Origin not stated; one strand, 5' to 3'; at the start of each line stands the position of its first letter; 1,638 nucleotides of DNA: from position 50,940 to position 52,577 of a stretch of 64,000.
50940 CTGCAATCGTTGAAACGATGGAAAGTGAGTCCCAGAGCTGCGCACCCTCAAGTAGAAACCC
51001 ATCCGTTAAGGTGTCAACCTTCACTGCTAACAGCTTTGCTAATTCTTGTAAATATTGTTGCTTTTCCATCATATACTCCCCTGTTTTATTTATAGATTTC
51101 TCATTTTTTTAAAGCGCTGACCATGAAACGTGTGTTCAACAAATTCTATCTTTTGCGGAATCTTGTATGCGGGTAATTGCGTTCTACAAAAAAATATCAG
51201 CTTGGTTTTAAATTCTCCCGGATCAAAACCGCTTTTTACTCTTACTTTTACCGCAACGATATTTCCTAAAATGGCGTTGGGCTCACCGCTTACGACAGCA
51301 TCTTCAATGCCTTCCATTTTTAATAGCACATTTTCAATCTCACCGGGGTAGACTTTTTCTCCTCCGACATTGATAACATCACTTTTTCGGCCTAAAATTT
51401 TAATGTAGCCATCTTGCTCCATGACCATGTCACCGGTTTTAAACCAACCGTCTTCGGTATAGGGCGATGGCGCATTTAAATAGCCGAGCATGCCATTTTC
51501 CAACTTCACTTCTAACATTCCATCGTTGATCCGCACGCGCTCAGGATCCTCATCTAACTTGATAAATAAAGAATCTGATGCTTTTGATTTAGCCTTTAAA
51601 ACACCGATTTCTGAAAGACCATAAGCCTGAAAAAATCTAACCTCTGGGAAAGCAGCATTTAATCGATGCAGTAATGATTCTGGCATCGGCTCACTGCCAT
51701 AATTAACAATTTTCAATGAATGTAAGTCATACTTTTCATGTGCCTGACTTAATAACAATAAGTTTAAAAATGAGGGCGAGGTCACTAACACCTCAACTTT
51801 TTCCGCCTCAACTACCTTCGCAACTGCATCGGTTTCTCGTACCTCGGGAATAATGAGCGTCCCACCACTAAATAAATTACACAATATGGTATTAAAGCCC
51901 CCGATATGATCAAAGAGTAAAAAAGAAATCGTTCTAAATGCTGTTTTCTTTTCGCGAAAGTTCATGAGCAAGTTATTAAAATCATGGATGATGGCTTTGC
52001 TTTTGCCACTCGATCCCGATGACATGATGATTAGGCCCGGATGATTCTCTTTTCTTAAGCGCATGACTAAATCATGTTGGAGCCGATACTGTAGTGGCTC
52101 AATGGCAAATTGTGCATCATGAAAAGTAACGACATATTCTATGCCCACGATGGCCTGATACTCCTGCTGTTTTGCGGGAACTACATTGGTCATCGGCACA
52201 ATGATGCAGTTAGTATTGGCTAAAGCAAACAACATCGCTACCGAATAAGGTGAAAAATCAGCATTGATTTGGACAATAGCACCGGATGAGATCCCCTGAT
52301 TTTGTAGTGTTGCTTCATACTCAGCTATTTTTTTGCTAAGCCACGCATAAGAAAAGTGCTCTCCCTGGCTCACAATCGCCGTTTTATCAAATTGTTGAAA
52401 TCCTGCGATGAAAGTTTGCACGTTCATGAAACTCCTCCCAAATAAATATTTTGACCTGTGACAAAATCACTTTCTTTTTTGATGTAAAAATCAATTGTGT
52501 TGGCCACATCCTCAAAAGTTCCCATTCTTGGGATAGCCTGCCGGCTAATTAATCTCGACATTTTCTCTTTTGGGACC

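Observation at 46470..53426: Eight-gene ACP-SDR-ligase-ACP-KAS III-unknown-ATPase-MFS operon: an uncharacterised lipid or small-molecule pathway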

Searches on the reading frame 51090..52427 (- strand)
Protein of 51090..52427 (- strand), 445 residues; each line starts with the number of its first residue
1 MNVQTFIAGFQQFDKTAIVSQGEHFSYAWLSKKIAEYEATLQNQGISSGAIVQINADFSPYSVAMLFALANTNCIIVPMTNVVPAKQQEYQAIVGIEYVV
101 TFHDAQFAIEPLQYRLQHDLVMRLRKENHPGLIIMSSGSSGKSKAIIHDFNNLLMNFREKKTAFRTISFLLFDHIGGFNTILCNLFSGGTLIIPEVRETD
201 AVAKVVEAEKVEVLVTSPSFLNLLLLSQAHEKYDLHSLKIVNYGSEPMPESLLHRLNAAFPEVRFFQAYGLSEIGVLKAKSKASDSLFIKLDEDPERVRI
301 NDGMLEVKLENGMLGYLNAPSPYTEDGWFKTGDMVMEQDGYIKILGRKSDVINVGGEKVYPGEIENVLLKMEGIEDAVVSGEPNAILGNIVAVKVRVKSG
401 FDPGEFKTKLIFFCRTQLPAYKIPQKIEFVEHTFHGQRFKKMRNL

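Call 4: search_protein_families(library=pfam, proteins=[window:51090-52427:-], max_evalue=0.01)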
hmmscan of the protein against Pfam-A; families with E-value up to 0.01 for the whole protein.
window:51090-52427:- (445 aa): 3 families
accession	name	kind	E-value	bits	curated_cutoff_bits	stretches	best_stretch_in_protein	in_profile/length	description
PF00501.34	AMP-binding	-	1.4e-33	116.7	29.9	1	12-277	8-327/384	AMP-binding enzyme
PF13193.12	AMP-binding_C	-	8.7e-10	39.8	24.5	1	363-431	1-67/76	AMP-binding enzyme C-terminal domain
PF23562.2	AMP-binding_C_3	-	0.0087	16.9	20.8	0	351-395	4-49/124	AMP-binding enzyme C-terminal domain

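Call 5: search_protein_families(library=ncbifam, proteins=[window:51090-52427:-], max_evalue=0.01)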
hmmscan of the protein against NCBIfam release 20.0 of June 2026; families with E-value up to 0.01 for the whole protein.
window:51090-52427:- (445 aa): 104 families (the best 25 are shown)
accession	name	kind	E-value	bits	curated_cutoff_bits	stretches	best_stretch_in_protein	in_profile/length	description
NF004837.0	PRK06187.1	subfamily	1.4e-53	181.9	476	3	302-432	372-504/531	long-chain-fatty-acid--CoA ligase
NF005801.1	PRK07656.1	equivalog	1.8e-43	149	657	2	133-432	169-485/500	FadD3 family acyl-CoA ligase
NF006182.0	PRK08316.1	subfamily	3.5e-43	147.9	663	2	142-432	192-499/523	fatty acyl-CoA synthetase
TIGR01923.1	menE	equivalog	4.6e-41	141.1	330.15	1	26-433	1-429/442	o-succinylbenzoate--CoA ligase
NF002966.0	PRK03640.1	equivalog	7.6e-40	136.9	556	1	14-436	17-466/483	o-succinylbenzoate--CoA ligase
NF005307.0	PRK06839.1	equivalog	1.6e-39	135.9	748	2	125-431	146-474/496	o-succinylbenzoate--CoA ligase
NF006181.0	PRK08314.1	subfamily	3.7e-37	127.8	705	3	328-432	431-536/563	long-chain-fatty-acid--CoA ligase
NF005863.0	PRK07798.1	subfamily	5e-35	121.1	543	1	164-432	221-513/540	acyl-CoA synthetase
TIGR03098.1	ligase_PEP_1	hypoth_equivalog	1.7e-34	119.2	592.35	3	332-432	401-500/517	acyl-CoA ligase (AMP-forming), exosortase A system-associated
NF052580.1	Str24CoAsynCasG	equivalog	1.3e-33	116.1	750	1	125-432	185-531/548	steroid-24-oyl-CoA synthetase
NF052269.1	Staph_lig_FadD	equivalog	2e-32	112.2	650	1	126-432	148-475/499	long-chain-fatty-acid--CoA ligase FadD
TIGR02275.1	DHB_AMP_lig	equivalog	1.2e-30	106.3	723.55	2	182-432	244-511/526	(2,3-dihydroxybenzoyl)adenylate synthase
NF009233.0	PRK12583.1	subfamily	1.9e-30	105.8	832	2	324-432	425-532/558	fatty acid CoA ligase family protein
NF004511.1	PRK05852.1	equivalog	5.7e-30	104.4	650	1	171-432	205-486/505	FadD7 family fatty acid--CoA ligase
NF005463.0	PRK07059.1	subfamily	1.4e-29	102.9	869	1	159-432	248-538/557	long-chain-fatty-acid--CoA ligase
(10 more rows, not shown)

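Call 27: search_solved_structures(query=window:51090-52427:-, max_evalue=1e-10)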
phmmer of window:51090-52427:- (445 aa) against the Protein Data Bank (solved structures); distinct sequences matched with E-value up to 1e-10: 87 (the best 60 are shown).
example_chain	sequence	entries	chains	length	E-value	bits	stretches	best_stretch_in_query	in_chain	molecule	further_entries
8wev_A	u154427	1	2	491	6.5e-27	97.6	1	132-432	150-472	Feruloyl-CoA Synthetase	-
8weu_A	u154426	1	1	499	7.1e-27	97.5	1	132-432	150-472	Fatty-acyl-CoA synthase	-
3r44_A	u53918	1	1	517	3.1e-23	85.5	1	133-432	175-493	fatty acyl CoA synthetase FADD13 (FATTY-ACYL-CoA SYNTHETASE)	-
8r2q_A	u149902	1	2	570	2.2e-22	82.7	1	127-431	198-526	Probable fatty-acid-CoA ligase FadD5 (Fatty-acid-CoA synthetase) (Fatty-acid-CoA synthase)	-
1md9_A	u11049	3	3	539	4.7e-22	81.6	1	321-432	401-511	2,3-dihydroxybenzoate-AMP ligase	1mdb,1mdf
4gxq_A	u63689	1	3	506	2.1e-21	79.5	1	132-432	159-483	Malonyl CoA synthetase, Benzoate-CoA ligase Chimeric protein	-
2qvz_X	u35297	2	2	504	5.6e-21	78.1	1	167-427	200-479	4-Chlorobenzoate CoA Ligase/Synthetase | 4-Chlorobenzoate CoA Ligase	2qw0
3ipl_A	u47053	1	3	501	1e-20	77.2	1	133-435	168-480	2-succinylbenzoate--CoA ligase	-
2qvx_X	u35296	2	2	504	1.7e-20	76.4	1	167-427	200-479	4-Chlorobenzoate CoA Ligase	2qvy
3cw8_X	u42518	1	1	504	1.8e-20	76.4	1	167-427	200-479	4-chlorobenzoyl CoA ligase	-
1t5d_X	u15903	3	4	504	2.1e-20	76.2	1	167-427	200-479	4-chlorobenzoyl CoA ligase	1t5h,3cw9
6e8o_A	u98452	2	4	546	2.5e-20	76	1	321-432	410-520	2,3-dihydroxybenzoate-AMP ligase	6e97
5wm2_A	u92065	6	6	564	2.5e-20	75.9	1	131-431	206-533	Salicylate-AMP ligase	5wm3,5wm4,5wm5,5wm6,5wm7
3dlp_X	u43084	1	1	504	2.9e-20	75.7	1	167-427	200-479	4-Chlorobenzoate CoA Ligase/Synthetase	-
4gxr_A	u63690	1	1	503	3.7e-20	75.4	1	132-432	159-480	Malonyl CoA synthetase, Benzoate-CoA ligase Chimeric protein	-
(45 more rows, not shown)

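Call 56: find_homologous_proteins(query=window:51090-52427:-, max_evalue=1e-20)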
Query window:51090-52427:- (445 aa): 6251 proteins with E <= 1e-20 among 8000 candidates; the best 120 are listed.
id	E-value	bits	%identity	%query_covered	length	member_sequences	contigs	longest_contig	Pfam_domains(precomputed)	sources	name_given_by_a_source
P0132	2.8e-295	997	100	100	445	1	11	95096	PF00501.35,PF13193.13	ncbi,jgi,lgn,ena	jgi:acyl-CoA synthetase (AMP-forming)/AMP-acid ligase II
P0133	4.5e-228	775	78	100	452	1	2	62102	PF00501.35,PF13193.13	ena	-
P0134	7.4e-224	761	76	100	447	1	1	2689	PF00501.35,PF13193.13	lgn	-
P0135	3.8e-198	677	66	100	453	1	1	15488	PF00501.35,PF13193.13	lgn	-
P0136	1.1e-193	662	67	100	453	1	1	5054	PF00501.35,PF13193.13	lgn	-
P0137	1.8e-190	651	65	100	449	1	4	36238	PF00501.35,PF13193.13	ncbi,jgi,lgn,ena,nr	ncbi:MAG: AMP-dependent synthetase [Gammaproteobacteria bacterium GWF2_41_13]|nr:MAG: AMP-dependent 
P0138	2.6e-178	611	61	100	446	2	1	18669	PF00501.35,PF13193.13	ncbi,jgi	jgi:long-chain acyl-CoA synthetase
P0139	4.7e-164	564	57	100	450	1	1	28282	PF00501.35,PF13193.13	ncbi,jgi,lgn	-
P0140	1.1e-161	556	55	100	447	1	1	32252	PF00501.35,PF13193.13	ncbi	-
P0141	5.5e-139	482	50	97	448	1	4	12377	PF00501.35,PF13193.13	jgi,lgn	jgi:acyl-coenzyme A synthetase/AMP-(fatty) acid ligase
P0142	2.5e-138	480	49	96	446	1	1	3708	PF00501.35,PF13193.13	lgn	-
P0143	2.9e-138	479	49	97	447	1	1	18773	PF00501.35,PF13193.13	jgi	jgi:long-chain acyl-CoA synthetase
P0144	3.0e-138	479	50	97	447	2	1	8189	PF00501.35,PF13193.13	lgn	-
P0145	2.4e-137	476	51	100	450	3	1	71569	PF00501.35,PF13193.13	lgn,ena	-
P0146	4.6e-137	475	49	96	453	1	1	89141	PF00501.35,PF13193.13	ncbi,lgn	-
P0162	1.7e-135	470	48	99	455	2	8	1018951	PF00501.35,PF13193.13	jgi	jgi:acyl-coenzyme A synthetase/AMP-(fatty) acid ligase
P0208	1.4e-133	464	49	97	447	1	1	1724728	PF00501.35,PF13193.13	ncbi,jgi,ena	-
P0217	2.6e-133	463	48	100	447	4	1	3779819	PF00501.35,PF13193.13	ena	-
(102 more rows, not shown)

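Call 57: find_encoding_contigs(protein=P0138, flank=8000, max_places=1)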
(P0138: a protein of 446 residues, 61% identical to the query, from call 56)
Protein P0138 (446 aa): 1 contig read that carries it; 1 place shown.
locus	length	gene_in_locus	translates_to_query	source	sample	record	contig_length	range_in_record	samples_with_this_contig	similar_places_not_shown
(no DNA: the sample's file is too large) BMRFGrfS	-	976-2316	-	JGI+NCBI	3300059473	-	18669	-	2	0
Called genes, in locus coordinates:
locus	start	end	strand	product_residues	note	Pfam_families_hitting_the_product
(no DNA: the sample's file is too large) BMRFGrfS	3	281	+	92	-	?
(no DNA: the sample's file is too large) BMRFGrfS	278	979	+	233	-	PF00106:adh_short, PF01370:Epimerase, PF08659:KR (faint), PF13561:adh_short_C2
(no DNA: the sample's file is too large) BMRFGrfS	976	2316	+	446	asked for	PF00501:AMP-binding, PF13193:AMP-binding_C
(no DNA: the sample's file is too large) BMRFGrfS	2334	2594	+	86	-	PF00550:PP-binding (weak)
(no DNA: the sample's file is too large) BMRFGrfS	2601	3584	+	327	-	PF00195:Chal_sti_synt_N (weak), PF08545:ACP_syn_III, PF08541:ACP_syn_III_C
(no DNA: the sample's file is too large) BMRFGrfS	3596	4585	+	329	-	PF00248:Aldo_ket_red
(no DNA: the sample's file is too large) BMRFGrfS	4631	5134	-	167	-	-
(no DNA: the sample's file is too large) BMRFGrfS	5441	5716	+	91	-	PF02599:CsrA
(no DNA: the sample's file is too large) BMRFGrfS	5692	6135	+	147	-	-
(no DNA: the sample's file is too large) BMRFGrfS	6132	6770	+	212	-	-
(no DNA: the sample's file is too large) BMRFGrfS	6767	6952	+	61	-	-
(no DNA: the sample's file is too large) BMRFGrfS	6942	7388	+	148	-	-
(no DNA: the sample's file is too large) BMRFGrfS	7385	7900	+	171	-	PF11072:DUF2859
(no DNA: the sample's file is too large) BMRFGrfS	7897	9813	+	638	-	PF02534:T4SS-DNA_transf (faint), PF10412:TrwB_AAD_bind (weak), PF12696:TraG-D_C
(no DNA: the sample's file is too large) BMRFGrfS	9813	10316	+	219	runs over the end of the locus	PF14348:DtrJ-like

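Call 58: find_encoding_contigs(protein=P0139, flank=8000, max_places=1)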
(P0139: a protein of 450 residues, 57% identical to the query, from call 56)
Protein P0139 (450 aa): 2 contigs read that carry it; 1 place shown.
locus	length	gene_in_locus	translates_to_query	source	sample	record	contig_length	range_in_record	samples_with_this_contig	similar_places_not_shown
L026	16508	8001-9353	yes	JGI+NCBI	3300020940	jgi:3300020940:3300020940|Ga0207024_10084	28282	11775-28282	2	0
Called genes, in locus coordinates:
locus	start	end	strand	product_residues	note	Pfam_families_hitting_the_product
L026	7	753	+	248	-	PF00588:SpoU_methylase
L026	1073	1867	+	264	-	PF03756:AfsA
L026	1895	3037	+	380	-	PF01494:FAD_binding_3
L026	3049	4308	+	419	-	PF07690:MFS_1, PF00083:Sugar_tr, PF03209:PUCC (faint), PF07690:MFS_1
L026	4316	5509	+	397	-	PF01757:Acyl_transf_3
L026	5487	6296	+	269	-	PF00561:Abhydrolase_1, PF12146:Hydrolase_4, PF12697:Abhydrolase_6, PF00975:Thioesterase (weak), PF03096:Ndr (weak)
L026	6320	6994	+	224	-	PF00702:Hydrolase (weak), PF12710:HAD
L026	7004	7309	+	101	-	-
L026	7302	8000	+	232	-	PF00106:adh_short, PF01370:Epimerase (weak), PF13561:adh_short_C2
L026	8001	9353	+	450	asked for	PF00501:AMP-binding, PF13193:AMP-binding_C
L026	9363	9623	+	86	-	-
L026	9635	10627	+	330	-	PF08545:ACP_syn_III, PF08541:ACP_syn_III_C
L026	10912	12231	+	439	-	PF05697:Trigger_N, PF00254:FKBP_C, PF05698:Trigger_C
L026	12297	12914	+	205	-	PF00574:CLP_protease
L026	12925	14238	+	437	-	PF06689:zf-C4_ClpX, PF01078:Mg_chelatase (faint), PF13401:AAA_22 (faint), PF00004:AAA, PF07724:AAA_2, PF07728:AAA_5 (weak), PF10431:ClpB_D2-small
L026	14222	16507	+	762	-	?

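Call 59: find_encoding_contigs(protein=P0208, flank=9000, max_places=1)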
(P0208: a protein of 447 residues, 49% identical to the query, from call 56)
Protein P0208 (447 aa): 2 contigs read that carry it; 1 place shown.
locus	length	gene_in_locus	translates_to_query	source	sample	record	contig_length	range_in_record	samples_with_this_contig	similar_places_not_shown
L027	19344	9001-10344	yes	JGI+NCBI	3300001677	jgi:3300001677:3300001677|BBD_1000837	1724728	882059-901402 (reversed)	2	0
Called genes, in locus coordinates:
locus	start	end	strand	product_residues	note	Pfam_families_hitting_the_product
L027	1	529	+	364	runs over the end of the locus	PF00535:Glycos_transf_2, PF10111:Glyco_tranf_2_2 (weak)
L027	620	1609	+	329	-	PF01073:3Beta_HSD, PF01370:Epimerase, PF02719:Polysacc_synt_2 (weak), PF04321:RmlD_sub_bind, PF16363:GDP_Man_Dehyd, PF07993:NAD_binding_4 (weak)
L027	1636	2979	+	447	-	PF01266:DAO, PF01593:Amino_oxidase, PF13450:NAD_binding_8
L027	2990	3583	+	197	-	PF25084:LbH_EIF2B, PF00132:Hexapep, PF25087:GMPPB_C (weak), PF14602:Hexapep_2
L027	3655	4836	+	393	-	PF01041:DegT_DnrJ_EryC1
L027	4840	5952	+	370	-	PF02350:Epimerase_2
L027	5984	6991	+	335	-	PF01408:GFO_IDH_MocA, PF02894:GFO_IDH_MocA_C, PF22725:GFO_IDH_MocA_C3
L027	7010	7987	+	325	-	PF01522:Polysacc_deac_1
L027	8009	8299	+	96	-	-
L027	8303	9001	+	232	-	PF00106:adh_short, PF01370:Epimerase (weak), PF08659:KR (weak), PF13561:adh_short_C2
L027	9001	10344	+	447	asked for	PF00501:AMP-binding, PF13193:AMP-binding_C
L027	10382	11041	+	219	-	PF00132:Hexapep (faint)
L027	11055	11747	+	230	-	PF00583:Acetyltransf_1 (weak)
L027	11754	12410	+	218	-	PF01209:Ubie_methyltran (weak), PF13489:Methyltransf_23, PF13847:Methyltransf_31, PF08241:Methyltransf_11, PF08242:Methyltransf_12, PF13649:Methyltransf_25, PF05148:Methyltransf_8 (weak)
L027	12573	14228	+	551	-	PF04389:Peptidase_M28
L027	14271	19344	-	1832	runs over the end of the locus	PF01833:TIG (weak)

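Call 76: search_protein_families(library=pfam, proteins=[L026:1073-1864:+, L026:1895-3034:+, L026:4316-5506:+, L026:5487-6293:+], max_evalue=0.001)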
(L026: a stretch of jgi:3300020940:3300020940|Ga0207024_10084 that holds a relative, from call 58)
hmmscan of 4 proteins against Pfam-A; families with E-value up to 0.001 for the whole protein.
L026:1073-1864:+ (264 aa): 1 family
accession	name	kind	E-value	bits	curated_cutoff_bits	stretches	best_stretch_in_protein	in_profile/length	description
PF03756.19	AfsA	-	1e-11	45.5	24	1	93-216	3-123/133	A-factor biosynthesis hotdog domain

L026:1895-3034:+ (380 aa): 1 family
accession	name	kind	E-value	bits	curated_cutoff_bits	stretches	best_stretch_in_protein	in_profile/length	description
PF01494.25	FAD_binding_3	-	1.6e-46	159.6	22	1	6-333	3-347/349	FAD binding domain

L026:4316-5506:+ (397 aa): 1 family
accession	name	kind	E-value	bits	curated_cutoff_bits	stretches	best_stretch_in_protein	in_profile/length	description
PF01757.29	Acyl_transf_3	-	6.8e-27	94.8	31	1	9-359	2-324/326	Acyltransferase domain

L026:5487-6293:+ (269 aa): 7 families
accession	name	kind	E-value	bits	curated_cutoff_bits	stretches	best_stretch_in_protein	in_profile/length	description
PF00561.26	Abhydrolase_1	-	2.9e-21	76.7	25.8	1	25-253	2-242/245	alpha/beta hydrolase fold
PF12697.13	Abhydrolase_6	-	1.4e-15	59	26.3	1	26-260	1-215/217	Alpha/beta hydrolase family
PF12146.15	Hydrolase_4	-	3.3e-11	43.4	27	1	26-136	7-125/239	Serine aminopeptidase, S33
PF03096.20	Ndr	-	4e-06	26.2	23.3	1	65-268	75-277/283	Ndr family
PF00975.26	Thioesterase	-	1.1e-05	26.3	26.4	1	68-265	44-224/226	Thioesterase domain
PF12695.13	Abhydrolase_5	-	0.00052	20.3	27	0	26-123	2-90/164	Alpha/beta hydrolase family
PF05057.20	DUF676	-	0.00099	19.1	20.3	0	26-114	8-104/217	Putative serine esterase (DUF676)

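Call 77: find_encoding_contigs(protein=P0217, flank=7000, max_places=1)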
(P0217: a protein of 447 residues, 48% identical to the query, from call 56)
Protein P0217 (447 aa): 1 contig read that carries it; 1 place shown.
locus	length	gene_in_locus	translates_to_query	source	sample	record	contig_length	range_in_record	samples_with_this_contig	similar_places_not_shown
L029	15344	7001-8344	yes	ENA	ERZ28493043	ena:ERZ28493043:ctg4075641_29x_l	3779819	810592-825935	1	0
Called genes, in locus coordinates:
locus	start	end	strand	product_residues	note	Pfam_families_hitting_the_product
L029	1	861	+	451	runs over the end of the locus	PF01266:DAO (faint), PF01593:Amino_oxidase, PF13450:NAD_binding_8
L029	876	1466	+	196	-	PF25084:LbH_EIF2B, PF00132:Hexapep, PF25087:GMPPB_C (weak), PF00132:Hexapep (weak), PF14602:Hexapep_2 (weak)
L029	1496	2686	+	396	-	PF01041:DegT_DnrJ_EryC1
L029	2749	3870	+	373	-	PF02350:Epimerase_2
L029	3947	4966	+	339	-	PF01408:GFO_IDH_MocA, PF02894:GFO_IDH_MocA_C, PF22725:GFO_IDH_MocA_C3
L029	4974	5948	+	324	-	PF01522:Polysacc_deac_1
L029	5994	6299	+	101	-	-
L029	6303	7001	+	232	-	PF00106:adh_short, PF01370:Epimerase, PF08659:KR (weak), PF13561:adh_short_C2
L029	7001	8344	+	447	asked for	PF00501:AMP-binding, PF13193:AMP-binding_C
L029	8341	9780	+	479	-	PF13489:Methyltransf_23 (weak), PF08241:Methyltransf_11, PF08242:Methyltransf_12, PF13649:Methyltransf_25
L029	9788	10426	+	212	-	PF00132:Hexapep (weak)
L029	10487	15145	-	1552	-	-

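Call 78: find_encoding_contigs(protein=P0162, flank=7000, max_places=1)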
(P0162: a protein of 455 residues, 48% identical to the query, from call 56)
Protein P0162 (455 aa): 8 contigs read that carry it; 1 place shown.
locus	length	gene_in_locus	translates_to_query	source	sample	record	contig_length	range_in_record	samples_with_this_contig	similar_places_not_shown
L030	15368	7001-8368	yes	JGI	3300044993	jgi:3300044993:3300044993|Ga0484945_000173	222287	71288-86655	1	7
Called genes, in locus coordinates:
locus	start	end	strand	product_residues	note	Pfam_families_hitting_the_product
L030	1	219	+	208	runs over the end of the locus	PF05063:MT-A70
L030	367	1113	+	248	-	PF00106:adh_short, PF08659:KR, PF23441:SDR (faint), PF13561:adh_short_C2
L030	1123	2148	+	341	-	PF00389:2-Hacid_dh, PF02826:2-Hacid_dh_C, PF03446:NAD_binding_2 (weak)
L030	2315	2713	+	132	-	-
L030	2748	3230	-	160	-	PF00293:NUDIX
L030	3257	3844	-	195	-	-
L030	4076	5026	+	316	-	PF01522:Polysacc_deac_1, PF11959:DUF3473 (faint)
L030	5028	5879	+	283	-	PF13489:Methyltransf_23, PF08241:Methyltransf_11, PF08242:Methyltransf_12, PF13649:Methyltransf_25, PF13847:Methyltransf_31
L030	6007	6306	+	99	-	-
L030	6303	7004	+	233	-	PF00106:adh_short, PF01370:Epimerase, PF08659:KR (weak), PF13561:adh_short_C2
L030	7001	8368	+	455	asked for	PF00501:AMP-binding, PF13193:AMP-binding_C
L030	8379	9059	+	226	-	PF00583:Acetyltransf_1 (faint)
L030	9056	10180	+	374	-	PF13385:Laminin_G_3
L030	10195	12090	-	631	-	PF02730:AFOR_N, PF01314:AFOR_C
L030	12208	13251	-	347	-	PF00532:Peripla_BP_1, PF13377:Peripla_BP_3 (faint), PF13407:Peripla_BP_4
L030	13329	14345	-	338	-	PF02653:BPD_transp_2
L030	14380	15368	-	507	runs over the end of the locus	PF00005:ABC_tran, PF09818:ABC_ATPase (faint), PF13304:AAA_21 (faint), PF00005:ABC_tran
